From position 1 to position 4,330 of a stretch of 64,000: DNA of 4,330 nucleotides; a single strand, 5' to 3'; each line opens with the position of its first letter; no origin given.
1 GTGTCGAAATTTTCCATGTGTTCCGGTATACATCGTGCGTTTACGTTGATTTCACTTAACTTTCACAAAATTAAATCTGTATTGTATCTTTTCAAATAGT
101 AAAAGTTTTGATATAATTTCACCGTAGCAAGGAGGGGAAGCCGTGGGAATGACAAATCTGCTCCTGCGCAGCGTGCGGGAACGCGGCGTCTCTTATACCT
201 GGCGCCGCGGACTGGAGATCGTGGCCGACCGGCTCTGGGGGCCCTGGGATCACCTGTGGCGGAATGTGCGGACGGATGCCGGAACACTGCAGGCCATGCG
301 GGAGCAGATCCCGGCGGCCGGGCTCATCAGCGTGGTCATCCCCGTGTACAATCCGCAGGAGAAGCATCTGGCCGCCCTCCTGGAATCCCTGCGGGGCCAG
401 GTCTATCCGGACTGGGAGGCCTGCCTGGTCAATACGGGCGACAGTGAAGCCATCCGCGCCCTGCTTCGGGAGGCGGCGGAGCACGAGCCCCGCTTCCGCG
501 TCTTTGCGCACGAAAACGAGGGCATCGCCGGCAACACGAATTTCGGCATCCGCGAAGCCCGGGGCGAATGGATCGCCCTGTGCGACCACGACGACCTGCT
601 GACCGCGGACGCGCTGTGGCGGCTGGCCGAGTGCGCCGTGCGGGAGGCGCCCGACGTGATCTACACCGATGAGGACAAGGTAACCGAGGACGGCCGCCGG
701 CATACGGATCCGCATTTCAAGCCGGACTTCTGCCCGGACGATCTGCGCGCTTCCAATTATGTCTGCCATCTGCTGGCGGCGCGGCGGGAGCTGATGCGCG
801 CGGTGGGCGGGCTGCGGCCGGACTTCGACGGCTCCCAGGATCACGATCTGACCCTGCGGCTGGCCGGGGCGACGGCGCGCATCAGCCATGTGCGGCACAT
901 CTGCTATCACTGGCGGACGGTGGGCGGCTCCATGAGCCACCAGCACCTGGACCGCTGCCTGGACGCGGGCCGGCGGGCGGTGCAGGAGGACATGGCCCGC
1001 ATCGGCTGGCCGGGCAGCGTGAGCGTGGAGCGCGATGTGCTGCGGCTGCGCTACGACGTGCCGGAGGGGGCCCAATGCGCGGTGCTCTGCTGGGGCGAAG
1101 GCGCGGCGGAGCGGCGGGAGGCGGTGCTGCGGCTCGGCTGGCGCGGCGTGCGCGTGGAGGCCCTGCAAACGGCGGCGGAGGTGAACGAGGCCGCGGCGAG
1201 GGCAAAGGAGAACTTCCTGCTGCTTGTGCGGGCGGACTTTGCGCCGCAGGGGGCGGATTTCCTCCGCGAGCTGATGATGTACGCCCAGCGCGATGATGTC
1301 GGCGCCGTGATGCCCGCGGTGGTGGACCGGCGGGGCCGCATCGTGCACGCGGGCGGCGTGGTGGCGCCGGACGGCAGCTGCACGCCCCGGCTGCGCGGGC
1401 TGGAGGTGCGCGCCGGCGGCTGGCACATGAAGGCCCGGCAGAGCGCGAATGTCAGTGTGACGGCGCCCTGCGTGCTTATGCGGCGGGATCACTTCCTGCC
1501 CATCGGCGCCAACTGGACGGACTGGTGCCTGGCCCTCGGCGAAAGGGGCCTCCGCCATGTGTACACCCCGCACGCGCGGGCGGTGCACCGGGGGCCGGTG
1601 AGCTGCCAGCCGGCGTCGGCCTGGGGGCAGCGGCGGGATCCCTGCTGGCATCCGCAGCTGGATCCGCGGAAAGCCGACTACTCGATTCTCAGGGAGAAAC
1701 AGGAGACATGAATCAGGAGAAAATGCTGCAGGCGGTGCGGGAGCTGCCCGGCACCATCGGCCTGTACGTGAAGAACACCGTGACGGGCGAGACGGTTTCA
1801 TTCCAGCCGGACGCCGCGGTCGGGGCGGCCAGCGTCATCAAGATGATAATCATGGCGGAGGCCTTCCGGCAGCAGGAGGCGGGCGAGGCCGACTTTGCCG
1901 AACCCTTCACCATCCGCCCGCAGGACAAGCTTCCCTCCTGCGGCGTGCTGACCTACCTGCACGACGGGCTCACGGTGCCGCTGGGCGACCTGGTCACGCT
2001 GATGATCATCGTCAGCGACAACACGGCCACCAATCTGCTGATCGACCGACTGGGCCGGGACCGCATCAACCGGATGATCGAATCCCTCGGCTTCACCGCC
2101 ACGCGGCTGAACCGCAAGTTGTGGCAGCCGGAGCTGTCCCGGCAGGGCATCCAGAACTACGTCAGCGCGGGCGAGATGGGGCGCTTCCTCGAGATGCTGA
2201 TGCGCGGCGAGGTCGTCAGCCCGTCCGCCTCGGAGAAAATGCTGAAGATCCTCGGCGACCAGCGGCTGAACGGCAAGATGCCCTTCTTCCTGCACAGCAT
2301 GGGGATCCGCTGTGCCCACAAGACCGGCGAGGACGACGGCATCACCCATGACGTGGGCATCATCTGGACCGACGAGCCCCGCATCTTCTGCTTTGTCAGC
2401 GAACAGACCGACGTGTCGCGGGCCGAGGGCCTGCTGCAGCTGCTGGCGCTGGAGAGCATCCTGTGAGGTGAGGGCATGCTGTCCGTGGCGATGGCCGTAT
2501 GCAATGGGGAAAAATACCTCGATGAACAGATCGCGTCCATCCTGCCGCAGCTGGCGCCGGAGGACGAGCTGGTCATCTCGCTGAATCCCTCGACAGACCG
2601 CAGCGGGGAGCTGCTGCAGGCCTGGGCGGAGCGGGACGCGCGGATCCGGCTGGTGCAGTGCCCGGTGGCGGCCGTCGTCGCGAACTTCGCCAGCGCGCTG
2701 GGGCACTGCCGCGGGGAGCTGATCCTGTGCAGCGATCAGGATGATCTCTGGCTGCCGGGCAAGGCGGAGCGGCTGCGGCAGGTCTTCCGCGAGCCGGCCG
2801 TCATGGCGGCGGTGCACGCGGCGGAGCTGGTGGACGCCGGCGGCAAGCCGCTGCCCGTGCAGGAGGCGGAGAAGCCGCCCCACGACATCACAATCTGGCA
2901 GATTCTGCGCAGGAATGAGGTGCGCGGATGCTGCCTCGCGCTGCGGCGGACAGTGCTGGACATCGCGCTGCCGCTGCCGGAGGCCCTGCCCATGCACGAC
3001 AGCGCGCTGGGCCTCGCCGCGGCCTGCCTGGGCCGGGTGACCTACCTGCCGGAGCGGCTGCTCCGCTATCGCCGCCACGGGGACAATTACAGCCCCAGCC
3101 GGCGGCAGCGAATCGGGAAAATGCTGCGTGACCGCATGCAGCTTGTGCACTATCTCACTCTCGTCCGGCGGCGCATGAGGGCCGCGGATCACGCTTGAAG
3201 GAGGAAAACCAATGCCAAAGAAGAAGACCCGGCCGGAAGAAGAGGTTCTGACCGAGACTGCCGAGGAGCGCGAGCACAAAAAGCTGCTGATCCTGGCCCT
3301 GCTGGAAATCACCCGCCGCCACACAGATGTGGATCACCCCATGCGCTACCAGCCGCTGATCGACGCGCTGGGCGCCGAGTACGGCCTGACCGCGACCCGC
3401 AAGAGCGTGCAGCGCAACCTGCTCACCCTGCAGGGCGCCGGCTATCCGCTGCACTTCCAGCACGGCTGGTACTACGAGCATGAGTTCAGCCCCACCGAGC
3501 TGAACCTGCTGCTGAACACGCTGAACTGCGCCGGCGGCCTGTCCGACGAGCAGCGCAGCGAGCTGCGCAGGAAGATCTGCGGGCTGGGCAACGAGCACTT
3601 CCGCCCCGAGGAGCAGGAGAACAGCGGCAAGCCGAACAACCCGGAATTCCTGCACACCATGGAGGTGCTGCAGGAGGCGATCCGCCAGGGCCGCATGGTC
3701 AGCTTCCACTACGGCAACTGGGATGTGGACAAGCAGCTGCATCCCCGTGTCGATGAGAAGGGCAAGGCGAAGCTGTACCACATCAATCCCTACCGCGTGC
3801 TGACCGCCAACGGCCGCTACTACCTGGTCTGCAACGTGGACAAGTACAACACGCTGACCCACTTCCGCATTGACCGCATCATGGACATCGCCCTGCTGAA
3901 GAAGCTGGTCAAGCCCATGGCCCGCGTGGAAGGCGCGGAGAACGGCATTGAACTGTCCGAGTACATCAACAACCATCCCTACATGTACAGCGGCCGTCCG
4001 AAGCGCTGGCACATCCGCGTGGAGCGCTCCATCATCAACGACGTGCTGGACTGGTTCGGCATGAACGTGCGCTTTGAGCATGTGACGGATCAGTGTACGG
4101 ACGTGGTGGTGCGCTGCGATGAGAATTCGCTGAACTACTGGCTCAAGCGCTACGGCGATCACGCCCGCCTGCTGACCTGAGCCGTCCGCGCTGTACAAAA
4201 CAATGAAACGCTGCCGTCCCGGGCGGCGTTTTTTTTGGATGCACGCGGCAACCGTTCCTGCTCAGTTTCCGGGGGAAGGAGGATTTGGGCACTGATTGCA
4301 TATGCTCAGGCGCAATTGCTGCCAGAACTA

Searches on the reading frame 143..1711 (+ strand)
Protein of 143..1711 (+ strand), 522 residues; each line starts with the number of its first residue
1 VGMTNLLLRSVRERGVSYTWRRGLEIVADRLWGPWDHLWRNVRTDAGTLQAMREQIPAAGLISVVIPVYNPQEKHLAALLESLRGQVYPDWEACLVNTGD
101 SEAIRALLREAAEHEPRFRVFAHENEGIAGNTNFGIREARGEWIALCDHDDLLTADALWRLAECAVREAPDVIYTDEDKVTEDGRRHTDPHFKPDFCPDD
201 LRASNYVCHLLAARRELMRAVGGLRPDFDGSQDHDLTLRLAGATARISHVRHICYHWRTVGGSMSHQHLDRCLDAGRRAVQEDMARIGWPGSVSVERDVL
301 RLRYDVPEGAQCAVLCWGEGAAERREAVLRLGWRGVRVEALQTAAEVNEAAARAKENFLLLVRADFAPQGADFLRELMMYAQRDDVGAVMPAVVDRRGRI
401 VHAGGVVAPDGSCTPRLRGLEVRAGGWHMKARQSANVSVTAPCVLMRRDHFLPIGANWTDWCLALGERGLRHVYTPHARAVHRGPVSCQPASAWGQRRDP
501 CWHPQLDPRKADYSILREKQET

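Call 51: search_protein_families(library=pfam, proteins=[window:143-1711:+], max_evalue=0.001)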
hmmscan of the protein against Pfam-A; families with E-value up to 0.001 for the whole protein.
window:143-1711:+ (522 aa): 3 families
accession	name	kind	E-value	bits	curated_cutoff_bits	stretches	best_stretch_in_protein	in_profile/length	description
PF00535.33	Glycos_transf_2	-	4.1e-27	95.6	23.3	1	63-186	1-124/168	Glycosyl transferase family 2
PF13641.12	Glyco_tranf_2_3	-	2.1e-07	31.6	27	1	62-165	3-111/230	Glycosyltransferase like family 2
PF10111.15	Glyco_tranf_2_2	-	5.7e-07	29.7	27.3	1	63-247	1-206/276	Glycosyltransferase like family 2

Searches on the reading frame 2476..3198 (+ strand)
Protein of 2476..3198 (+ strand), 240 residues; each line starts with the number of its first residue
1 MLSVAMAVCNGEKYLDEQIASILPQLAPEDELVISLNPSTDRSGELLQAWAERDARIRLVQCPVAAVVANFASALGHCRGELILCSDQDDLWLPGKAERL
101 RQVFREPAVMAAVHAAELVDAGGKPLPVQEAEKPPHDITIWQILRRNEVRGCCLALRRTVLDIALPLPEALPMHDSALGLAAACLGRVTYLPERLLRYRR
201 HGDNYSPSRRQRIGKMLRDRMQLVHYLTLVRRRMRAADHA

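Call 51: search_protein_families(library=pfam, proteins=[window:2476-3198:+], max_evalue=0.001)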
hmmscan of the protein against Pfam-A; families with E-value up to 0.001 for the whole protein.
window:2476-3198:+ (240 aa): 2 families
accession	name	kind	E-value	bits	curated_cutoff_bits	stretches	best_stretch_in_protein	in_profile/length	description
PF00535.33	Glycos_transf_2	-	1e-17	65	23.3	1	3-115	1-117/168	Glycosyl transferase family 2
PF13641.12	Glyco_tranf_2_3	-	0.00048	20.7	27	1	8-162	9-172/230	Glycosyltransferase like family 2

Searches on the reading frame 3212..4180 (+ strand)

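Call 51: search_protein_families(library=pfam, proteins=[window:3212-4180:+], max_evalue=0.001)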
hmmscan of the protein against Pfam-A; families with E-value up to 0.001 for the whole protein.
window:3212-4180:+ (322 aa): 1 family
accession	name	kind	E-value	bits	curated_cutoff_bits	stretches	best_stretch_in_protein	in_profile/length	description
PF13280.12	WYL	-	7e-12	45.6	21.8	1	149-226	2-68/70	WYL domain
